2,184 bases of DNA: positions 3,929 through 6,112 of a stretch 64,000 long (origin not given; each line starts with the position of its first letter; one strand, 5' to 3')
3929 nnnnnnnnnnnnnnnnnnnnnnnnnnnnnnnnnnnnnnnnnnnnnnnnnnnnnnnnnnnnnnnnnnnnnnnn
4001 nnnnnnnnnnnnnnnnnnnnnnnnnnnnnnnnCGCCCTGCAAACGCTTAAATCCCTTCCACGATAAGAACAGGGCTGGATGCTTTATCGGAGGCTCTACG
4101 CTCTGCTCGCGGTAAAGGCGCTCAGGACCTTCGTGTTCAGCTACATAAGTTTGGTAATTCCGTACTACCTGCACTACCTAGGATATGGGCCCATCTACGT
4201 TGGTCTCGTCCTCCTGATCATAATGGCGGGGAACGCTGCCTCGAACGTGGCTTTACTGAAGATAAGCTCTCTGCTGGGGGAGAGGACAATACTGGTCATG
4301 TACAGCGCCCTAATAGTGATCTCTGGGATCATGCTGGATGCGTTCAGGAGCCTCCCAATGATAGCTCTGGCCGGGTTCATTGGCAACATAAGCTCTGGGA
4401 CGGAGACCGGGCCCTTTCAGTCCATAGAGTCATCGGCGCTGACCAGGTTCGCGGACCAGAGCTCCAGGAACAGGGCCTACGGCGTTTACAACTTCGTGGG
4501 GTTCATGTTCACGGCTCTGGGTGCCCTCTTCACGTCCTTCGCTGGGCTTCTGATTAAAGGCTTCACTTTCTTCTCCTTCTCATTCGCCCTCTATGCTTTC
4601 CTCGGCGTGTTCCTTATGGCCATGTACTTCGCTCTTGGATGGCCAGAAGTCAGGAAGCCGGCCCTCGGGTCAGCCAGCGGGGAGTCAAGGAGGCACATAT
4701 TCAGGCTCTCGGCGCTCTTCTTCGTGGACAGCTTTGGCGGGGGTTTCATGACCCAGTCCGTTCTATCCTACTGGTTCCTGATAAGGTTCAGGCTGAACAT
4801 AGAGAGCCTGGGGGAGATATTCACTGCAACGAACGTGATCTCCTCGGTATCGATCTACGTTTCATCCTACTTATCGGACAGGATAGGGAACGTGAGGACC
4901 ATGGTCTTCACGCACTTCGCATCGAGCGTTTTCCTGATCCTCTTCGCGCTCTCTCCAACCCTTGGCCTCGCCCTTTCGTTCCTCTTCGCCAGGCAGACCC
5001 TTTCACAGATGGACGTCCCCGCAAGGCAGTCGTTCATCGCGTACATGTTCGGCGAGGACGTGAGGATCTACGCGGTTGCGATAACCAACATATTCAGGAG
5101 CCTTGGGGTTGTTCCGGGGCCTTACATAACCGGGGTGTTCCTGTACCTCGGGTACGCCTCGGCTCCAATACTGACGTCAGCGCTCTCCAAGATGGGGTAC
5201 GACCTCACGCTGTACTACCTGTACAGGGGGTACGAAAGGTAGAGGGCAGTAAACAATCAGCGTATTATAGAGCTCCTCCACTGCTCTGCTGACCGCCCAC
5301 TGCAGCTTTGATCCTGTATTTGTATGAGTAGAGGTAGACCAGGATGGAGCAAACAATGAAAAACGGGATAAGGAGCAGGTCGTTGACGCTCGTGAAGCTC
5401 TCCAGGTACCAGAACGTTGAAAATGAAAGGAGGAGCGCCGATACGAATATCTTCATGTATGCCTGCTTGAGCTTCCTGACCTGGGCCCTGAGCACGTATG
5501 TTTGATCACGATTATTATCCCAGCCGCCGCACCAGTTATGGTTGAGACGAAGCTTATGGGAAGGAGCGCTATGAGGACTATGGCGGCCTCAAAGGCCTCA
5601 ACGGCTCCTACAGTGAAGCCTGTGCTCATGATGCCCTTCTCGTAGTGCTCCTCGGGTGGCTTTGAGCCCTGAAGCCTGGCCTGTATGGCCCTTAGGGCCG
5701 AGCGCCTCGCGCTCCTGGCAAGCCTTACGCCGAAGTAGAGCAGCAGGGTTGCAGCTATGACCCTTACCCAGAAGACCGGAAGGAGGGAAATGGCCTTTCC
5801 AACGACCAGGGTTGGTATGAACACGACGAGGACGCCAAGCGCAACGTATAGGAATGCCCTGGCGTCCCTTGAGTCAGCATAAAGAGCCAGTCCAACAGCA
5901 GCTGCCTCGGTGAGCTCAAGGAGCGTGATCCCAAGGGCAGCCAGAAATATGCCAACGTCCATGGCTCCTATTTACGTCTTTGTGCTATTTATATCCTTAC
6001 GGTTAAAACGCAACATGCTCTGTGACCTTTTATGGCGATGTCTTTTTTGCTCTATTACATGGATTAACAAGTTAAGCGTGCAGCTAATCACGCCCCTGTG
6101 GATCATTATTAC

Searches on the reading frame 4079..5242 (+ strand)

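Call 6: search_protein_families(library=pfam, proteins=[window:4079-5242:+], max_evalue=0.01)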
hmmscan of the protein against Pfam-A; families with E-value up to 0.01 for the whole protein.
window:4079-5242:+ (387 aa): 1 family
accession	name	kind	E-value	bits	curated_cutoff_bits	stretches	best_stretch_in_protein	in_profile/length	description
PF07690.21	MFS_1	-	1e-21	77.7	33.4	2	14-348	6-347/347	Major Facilitator Superfamily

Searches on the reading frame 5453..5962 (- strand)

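Call 6: search_protein_families(library=pfam, proteins=[window:5453-5962:-], max_evalue=0.01)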
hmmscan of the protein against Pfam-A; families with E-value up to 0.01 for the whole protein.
window:5453-5962:- (169 aa): 2 families
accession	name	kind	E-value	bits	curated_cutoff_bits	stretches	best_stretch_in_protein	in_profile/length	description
PF16955.11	OFeT_1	-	2.5e-38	132.3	26.9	1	1-156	1-148/207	Ferrous iron uptake permease, iron-lead transporter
PF04186.18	FxsA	-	0.0042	17.6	25.2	1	51-113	14-72/109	FxsA cytoplasmic membrane protein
